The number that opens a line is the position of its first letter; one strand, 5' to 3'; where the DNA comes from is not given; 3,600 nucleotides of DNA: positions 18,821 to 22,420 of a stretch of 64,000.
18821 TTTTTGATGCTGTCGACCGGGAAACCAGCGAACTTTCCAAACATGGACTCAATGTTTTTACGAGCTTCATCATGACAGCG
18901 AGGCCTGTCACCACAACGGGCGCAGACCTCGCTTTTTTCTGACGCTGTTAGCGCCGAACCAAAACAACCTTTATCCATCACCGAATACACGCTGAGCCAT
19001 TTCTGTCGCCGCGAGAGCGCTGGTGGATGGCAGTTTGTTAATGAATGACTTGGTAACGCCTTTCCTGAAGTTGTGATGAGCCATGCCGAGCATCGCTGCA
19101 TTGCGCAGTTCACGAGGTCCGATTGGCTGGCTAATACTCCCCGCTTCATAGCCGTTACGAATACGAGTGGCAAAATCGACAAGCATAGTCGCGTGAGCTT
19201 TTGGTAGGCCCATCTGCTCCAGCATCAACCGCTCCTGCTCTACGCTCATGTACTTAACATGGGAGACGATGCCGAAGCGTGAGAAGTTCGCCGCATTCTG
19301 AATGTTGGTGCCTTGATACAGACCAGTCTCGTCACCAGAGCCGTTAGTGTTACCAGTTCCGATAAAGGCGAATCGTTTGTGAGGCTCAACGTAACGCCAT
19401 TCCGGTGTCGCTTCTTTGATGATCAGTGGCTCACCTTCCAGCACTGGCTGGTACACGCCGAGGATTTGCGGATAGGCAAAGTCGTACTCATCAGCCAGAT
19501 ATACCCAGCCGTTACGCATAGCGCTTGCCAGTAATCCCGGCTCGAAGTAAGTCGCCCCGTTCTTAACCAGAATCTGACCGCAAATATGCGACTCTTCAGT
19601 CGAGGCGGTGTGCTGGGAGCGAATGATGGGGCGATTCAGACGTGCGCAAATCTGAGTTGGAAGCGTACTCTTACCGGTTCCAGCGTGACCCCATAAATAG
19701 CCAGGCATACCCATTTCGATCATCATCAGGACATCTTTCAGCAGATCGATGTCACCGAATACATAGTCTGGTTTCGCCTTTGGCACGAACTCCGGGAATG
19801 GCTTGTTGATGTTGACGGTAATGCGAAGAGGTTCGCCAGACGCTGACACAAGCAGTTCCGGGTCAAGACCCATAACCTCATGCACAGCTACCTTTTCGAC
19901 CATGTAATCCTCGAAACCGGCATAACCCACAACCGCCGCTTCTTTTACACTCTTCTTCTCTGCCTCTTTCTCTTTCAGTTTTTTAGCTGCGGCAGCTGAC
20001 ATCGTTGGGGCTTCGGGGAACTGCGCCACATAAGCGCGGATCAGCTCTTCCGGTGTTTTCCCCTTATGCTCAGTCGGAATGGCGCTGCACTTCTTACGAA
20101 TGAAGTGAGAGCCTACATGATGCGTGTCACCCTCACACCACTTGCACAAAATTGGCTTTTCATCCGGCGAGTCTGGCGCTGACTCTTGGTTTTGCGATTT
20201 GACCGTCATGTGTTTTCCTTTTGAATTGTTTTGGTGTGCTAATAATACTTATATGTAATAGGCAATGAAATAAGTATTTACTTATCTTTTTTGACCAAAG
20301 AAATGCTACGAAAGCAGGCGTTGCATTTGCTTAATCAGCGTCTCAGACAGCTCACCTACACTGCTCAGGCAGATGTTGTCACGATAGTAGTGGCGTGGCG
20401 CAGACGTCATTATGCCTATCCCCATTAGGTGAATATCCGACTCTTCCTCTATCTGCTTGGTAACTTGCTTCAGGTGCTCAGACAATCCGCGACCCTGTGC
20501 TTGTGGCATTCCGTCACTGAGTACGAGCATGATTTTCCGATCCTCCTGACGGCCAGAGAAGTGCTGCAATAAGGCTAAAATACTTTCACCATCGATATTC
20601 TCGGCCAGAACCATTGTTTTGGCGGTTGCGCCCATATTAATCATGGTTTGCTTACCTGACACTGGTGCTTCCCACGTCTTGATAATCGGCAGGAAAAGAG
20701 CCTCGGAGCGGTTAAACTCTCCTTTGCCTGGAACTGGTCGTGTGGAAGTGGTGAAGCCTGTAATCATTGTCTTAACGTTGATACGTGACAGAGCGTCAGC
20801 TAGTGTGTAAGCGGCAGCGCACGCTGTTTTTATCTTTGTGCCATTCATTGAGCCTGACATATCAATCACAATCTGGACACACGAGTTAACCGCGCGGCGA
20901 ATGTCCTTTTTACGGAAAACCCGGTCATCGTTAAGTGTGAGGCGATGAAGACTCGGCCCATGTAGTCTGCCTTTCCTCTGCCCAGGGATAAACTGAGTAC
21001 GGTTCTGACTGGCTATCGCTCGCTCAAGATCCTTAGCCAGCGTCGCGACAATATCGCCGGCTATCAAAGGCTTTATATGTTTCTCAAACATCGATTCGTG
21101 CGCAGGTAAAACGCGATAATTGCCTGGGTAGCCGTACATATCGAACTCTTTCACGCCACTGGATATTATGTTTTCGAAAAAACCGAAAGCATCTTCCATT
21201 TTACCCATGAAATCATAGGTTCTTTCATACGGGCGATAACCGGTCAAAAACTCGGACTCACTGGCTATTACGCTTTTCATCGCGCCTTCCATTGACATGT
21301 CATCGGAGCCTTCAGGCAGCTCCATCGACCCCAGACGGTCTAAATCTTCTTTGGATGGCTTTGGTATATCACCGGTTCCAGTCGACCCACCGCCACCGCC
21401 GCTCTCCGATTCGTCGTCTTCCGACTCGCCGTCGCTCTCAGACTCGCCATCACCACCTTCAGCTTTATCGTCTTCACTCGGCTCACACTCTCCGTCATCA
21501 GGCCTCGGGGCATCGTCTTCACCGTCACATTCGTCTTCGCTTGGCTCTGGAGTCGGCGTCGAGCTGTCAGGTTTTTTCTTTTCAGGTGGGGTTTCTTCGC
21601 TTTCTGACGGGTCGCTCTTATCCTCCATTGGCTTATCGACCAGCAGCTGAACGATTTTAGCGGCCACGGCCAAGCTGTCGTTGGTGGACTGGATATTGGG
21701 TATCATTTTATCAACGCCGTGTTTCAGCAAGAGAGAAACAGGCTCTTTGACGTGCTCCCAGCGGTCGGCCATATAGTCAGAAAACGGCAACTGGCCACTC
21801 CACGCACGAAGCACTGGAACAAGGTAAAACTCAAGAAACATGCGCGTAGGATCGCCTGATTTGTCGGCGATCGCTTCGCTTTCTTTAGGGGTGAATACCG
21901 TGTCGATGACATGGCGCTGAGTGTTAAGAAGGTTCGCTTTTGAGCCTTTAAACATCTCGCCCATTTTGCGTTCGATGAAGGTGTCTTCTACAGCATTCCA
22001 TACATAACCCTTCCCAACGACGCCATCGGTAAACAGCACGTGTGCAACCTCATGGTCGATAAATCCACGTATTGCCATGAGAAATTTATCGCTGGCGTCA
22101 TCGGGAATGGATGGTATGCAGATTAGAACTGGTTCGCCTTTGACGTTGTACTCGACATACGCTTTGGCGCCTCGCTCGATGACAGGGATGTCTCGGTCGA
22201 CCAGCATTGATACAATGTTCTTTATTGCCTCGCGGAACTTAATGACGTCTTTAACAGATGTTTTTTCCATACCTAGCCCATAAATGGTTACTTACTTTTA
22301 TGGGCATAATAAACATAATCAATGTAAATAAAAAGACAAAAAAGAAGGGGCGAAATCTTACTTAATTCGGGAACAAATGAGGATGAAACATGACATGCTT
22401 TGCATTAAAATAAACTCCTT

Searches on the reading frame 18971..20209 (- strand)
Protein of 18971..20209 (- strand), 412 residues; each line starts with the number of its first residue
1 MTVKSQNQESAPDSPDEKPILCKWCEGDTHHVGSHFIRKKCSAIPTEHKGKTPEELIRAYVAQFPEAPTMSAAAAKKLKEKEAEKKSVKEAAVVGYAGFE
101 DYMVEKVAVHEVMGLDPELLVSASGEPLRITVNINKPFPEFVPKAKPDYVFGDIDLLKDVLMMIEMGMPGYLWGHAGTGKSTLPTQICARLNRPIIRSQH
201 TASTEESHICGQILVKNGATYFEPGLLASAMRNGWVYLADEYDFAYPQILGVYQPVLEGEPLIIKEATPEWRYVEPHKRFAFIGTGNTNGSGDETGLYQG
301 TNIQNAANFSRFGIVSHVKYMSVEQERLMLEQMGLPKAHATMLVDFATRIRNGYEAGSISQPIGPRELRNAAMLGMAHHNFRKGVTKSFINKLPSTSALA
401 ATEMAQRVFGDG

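Call 42: search_protein_families(library=pfam, proteins=[window:18971-20209:-], max_evalue=0.001)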
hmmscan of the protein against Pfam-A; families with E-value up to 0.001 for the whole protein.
window:18971-20209:- (412 aa): 1 family
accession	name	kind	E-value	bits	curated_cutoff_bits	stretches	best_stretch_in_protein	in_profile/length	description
PF07728.20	AAA_5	-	1.9e-17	64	22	1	172-292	4-126/139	AAA domain (dynein-related subfamily)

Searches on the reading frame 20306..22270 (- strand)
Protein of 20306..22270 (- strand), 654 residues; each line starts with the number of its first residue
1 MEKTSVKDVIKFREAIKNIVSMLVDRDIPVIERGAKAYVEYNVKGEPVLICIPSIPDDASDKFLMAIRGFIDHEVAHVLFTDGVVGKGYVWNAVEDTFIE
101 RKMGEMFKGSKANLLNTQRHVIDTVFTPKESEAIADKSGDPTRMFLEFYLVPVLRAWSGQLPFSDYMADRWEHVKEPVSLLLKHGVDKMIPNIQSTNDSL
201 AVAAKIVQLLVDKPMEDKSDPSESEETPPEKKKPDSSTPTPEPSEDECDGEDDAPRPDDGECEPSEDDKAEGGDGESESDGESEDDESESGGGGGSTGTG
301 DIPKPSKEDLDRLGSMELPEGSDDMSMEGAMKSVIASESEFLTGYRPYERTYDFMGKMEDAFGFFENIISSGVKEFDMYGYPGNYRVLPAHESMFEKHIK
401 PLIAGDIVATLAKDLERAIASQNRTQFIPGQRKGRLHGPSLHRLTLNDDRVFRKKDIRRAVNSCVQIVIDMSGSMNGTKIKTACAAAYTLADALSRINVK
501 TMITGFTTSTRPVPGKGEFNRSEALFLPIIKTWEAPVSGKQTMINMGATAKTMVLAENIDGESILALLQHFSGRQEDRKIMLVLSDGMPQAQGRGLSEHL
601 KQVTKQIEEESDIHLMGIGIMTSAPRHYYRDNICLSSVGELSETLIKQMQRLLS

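Call 42: search_protein_families(library=pfam, proteins=[window:20306-22270:-], max_evalue=0.001)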
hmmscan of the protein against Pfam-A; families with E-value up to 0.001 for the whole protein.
window:20306-22270:- (654 aa): 3 families
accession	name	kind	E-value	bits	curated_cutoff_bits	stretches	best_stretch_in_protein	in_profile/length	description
PF11775.14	CobT_C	-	4.3e-56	190.5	21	1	451-654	1-219/220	Cobalamin biosynthesis protein CobT VWA domain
PF06213.17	CobT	-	1.4e-11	44.8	26.1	1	11-287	6-274/276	Cobalamin biosynthesis protein CobT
PF00092.34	VWA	-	0.00062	20.5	23.8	0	467-622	4-141/174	von Willebrand factor type A domain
